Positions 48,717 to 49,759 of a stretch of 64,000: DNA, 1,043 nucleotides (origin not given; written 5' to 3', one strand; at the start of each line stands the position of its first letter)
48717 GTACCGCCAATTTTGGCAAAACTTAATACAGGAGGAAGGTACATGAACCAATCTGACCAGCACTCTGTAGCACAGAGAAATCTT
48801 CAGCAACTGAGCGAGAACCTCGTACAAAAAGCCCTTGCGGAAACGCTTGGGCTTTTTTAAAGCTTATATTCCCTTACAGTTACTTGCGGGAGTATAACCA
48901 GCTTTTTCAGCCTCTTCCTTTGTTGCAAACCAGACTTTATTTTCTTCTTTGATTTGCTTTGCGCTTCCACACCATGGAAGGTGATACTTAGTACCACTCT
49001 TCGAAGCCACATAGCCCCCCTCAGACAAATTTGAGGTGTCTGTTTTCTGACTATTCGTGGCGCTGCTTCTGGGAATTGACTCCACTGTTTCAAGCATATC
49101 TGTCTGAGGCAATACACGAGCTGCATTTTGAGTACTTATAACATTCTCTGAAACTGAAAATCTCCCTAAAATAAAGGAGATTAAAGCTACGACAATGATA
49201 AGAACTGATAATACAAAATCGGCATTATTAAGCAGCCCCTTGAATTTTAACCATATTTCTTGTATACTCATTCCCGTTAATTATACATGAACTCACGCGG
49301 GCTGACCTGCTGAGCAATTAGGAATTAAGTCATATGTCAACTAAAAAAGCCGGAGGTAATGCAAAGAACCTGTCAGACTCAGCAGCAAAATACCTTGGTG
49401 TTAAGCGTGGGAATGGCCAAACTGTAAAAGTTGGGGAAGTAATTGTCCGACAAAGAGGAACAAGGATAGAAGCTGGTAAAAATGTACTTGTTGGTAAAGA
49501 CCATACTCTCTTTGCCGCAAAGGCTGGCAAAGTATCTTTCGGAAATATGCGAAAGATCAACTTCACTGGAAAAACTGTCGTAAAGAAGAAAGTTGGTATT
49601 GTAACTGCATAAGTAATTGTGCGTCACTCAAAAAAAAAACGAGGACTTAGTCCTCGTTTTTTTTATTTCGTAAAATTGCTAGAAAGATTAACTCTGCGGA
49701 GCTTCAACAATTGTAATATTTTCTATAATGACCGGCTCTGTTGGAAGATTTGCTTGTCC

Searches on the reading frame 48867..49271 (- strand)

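Call 74: search_protein_families(library=pfam, proteins=[window:48867-49271:-], max_evalue=0.01)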
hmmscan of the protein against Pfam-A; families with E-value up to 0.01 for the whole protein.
window:48867-49271:- (135 aa): 1 family
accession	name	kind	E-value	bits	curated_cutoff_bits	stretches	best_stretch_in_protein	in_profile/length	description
PF02805.21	Ada_Zn_binding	-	5.9e-05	23.4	23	1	87-133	18-63/65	Metal binding domain of Ada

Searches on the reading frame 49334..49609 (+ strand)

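Call 74: search_protein_families(library=pfam, proteins=[window:49334-49609:+], max_evalue=0.01)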
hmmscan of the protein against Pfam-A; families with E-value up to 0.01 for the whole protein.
window:49334-49609:+ (92 aa): 1 family
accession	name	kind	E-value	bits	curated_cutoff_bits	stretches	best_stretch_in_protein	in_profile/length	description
PF01016.24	Ribosomal_L27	-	3.9e-27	94.5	20.5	1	3-73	2-72/79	Ribosomal L27 protein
